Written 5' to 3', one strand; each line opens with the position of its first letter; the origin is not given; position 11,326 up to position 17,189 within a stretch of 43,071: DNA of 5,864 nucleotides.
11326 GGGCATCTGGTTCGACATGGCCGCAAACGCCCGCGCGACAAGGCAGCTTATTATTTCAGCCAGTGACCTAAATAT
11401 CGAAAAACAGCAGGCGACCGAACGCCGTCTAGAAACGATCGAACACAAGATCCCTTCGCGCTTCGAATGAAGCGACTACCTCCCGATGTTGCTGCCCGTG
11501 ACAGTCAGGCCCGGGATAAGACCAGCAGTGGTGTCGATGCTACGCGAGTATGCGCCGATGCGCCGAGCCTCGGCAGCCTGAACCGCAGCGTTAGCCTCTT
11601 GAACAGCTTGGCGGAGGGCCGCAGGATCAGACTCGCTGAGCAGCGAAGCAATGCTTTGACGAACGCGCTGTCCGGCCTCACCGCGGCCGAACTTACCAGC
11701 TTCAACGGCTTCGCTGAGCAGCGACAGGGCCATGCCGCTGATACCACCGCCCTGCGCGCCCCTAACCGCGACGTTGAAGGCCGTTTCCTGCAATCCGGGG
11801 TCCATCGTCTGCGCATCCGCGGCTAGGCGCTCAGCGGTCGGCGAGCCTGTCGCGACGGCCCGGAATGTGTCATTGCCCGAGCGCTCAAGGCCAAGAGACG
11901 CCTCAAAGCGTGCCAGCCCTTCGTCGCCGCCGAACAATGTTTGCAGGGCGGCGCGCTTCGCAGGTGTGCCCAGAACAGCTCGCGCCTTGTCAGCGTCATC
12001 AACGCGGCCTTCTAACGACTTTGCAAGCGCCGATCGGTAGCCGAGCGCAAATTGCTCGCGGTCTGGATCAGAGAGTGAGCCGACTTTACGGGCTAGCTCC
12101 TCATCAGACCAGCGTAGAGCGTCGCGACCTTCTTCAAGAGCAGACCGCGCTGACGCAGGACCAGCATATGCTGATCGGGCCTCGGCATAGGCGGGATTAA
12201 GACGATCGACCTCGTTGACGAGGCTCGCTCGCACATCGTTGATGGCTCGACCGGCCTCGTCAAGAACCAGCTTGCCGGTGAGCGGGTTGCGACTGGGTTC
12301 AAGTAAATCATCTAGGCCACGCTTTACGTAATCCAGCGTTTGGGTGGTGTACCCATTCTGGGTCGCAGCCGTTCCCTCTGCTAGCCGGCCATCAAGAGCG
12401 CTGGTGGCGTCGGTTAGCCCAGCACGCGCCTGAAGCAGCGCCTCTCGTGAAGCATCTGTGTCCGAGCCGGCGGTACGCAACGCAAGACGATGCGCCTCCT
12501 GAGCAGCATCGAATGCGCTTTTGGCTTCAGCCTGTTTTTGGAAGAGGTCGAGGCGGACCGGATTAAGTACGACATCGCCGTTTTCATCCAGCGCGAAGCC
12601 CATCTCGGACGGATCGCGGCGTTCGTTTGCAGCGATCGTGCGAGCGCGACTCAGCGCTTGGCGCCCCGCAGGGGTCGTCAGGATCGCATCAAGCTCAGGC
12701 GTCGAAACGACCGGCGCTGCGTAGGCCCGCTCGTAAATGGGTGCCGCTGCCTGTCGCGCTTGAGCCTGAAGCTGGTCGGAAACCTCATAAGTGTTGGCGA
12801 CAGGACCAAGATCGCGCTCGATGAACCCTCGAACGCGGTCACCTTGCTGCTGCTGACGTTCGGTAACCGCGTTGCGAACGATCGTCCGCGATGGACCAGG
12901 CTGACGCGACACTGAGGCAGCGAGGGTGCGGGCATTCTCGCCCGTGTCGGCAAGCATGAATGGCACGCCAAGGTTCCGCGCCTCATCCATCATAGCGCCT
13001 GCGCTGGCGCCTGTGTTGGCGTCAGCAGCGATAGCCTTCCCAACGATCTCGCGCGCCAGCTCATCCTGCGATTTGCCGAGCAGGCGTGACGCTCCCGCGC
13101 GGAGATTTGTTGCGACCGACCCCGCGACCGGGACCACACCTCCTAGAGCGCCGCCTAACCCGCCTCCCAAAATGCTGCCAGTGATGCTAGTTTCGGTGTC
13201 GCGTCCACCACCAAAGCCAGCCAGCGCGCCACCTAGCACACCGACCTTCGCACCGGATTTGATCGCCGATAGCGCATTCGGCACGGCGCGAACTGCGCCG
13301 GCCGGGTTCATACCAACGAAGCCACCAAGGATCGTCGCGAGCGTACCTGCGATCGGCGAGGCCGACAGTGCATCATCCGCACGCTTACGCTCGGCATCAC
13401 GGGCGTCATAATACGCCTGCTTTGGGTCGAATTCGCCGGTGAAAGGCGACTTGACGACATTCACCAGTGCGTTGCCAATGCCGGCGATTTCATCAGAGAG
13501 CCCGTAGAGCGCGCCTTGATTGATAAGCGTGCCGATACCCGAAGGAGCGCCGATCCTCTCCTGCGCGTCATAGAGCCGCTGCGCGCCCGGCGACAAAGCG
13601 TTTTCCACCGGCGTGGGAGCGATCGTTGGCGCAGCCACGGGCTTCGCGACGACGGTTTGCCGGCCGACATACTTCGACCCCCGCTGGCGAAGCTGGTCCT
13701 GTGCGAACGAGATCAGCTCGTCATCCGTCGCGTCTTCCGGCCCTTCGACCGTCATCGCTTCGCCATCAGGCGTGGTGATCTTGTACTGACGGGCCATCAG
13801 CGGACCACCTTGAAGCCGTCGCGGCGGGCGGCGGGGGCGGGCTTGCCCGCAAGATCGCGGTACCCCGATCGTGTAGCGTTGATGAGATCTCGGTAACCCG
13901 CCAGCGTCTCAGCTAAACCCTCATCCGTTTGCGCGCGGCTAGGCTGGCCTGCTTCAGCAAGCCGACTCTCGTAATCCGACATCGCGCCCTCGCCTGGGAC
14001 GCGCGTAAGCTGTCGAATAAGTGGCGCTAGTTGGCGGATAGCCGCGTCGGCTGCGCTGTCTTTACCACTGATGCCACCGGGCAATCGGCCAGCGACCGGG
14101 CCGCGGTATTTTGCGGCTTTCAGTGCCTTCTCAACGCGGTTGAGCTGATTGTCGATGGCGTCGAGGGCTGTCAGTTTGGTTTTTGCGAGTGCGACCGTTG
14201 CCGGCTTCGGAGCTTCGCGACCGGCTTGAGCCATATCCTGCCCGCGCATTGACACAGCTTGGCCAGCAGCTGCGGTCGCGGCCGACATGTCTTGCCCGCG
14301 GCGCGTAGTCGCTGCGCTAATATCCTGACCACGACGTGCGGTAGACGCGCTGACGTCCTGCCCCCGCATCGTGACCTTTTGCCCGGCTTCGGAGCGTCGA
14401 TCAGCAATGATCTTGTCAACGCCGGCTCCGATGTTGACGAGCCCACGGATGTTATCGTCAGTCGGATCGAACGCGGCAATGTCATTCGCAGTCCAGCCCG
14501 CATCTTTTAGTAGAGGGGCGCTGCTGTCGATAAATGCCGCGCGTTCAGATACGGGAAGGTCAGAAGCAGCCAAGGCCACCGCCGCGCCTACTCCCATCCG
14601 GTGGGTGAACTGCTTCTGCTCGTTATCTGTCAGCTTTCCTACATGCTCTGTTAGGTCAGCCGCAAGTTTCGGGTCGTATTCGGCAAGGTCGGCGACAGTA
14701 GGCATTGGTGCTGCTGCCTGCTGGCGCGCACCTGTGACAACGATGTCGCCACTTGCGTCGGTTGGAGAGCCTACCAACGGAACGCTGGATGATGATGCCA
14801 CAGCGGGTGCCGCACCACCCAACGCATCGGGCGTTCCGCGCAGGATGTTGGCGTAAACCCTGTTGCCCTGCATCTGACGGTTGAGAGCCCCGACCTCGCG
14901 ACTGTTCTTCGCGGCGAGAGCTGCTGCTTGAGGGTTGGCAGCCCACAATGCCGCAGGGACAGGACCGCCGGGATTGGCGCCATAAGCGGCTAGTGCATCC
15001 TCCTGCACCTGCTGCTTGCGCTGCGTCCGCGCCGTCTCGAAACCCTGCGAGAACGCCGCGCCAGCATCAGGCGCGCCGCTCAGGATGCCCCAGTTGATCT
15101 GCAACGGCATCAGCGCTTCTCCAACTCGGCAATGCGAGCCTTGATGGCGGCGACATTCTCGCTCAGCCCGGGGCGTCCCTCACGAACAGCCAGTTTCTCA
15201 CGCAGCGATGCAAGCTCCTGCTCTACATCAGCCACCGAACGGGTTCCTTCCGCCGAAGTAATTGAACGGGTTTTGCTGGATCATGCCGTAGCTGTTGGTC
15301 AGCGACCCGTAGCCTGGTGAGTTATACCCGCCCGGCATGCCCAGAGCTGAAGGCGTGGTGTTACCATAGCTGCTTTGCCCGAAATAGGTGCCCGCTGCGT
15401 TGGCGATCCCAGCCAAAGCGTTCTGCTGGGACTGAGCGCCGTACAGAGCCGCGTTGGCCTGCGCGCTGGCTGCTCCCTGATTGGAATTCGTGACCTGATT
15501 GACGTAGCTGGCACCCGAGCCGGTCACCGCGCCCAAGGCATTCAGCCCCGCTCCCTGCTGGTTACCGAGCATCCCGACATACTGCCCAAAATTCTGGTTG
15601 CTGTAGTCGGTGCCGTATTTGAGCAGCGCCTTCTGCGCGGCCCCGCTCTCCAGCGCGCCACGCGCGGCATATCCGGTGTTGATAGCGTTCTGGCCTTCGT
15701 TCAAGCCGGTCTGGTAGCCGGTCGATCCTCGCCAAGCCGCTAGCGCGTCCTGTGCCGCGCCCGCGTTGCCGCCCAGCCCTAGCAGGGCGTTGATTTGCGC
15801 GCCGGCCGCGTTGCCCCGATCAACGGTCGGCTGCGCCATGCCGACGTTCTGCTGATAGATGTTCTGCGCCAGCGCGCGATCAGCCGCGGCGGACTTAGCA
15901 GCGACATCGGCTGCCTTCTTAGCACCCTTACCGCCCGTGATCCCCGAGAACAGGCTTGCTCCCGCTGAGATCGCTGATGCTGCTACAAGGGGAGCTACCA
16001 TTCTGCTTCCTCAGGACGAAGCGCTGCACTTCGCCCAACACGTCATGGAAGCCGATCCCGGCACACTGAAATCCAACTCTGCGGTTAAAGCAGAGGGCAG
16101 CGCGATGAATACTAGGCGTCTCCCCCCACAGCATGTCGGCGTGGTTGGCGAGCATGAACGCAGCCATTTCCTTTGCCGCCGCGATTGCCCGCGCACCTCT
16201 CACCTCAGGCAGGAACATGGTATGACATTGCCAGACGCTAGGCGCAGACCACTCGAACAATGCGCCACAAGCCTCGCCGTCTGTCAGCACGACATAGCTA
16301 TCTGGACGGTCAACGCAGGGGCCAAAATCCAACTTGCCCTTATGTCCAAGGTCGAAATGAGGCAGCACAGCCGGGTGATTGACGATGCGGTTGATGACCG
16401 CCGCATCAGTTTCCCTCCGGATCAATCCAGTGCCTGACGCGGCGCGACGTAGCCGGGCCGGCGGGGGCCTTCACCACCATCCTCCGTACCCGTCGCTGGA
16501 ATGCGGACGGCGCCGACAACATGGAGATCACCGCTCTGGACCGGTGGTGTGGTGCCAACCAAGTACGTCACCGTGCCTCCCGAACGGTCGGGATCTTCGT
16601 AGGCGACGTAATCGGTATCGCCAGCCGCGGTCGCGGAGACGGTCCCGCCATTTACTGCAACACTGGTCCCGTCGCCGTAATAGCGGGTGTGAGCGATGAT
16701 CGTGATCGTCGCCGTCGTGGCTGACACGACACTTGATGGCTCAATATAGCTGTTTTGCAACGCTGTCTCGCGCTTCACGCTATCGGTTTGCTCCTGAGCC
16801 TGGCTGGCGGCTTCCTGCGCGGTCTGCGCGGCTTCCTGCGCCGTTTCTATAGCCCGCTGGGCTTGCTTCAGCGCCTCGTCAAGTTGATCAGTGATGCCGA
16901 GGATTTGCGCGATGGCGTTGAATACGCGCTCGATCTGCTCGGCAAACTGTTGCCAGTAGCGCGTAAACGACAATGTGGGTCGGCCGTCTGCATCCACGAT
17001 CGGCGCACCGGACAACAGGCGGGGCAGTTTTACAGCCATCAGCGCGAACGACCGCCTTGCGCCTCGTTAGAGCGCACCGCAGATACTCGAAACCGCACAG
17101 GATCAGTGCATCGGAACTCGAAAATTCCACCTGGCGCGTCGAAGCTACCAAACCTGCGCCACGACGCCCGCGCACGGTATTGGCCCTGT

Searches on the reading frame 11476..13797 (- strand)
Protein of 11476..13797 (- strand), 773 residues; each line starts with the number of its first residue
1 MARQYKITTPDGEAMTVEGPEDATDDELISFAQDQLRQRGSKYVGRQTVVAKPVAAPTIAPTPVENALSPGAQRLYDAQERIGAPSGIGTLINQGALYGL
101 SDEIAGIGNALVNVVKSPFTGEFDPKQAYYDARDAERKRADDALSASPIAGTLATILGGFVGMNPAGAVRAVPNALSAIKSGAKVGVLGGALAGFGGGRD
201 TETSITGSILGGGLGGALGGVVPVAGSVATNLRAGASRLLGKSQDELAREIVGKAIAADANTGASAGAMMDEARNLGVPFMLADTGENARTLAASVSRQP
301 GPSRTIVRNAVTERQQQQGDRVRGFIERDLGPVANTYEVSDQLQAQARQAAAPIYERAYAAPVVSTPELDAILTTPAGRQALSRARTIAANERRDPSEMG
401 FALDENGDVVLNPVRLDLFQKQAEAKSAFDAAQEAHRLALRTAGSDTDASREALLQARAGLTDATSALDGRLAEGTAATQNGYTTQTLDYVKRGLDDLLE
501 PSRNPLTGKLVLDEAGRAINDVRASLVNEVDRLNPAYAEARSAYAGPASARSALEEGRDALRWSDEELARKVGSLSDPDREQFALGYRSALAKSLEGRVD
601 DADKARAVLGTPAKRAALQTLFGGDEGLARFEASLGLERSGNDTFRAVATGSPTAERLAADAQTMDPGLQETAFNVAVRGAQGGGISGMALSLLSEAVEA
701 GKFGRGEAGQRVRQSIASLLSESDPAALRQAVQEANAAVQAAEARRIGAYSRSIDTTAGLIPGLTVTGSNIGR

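Call 37: search_protein_families(library=pfam, proteins=[window:11476-13797:-], max_evalue=0.01)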
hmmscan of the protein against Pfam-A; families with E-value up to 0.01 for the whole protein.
window:11476-13797:- (773 aa): 1 family
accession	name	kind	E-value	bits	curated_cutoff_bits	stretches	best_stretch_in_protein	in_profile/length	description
PF04751.20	DarP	-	0.0075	16.6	26.3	0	693-744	39-90/153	Dual-action ribosomal maturation protein DarP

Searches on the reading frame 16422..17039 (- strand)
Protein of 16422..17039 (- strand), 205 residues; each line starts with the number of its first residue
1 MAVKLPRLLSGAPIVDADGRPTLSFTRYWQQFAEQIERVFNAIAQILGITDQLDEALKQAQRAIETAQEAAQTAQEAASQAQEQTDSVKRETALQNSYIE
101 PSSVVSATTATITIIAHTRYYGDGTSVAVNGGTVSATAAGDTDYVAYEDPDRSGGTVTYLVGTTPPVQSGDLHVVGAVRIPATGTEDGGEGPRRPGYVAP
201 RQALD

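Call 37: search_protein_families(library=pfam, proteins=[window:16422-17039:-], max_evalue=0.01)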
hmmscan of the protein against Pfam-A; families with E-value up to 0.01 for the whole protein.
window:16422-17039:- (205 aa): 1 family
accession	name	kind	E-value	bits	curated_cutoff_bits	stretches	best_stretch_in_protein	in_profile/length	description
PF11839.13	Alanine_zipper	-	0.0025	18.5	23.1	1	48-89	19-60/69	Alanine-zipper, major outer membrane lipoprotein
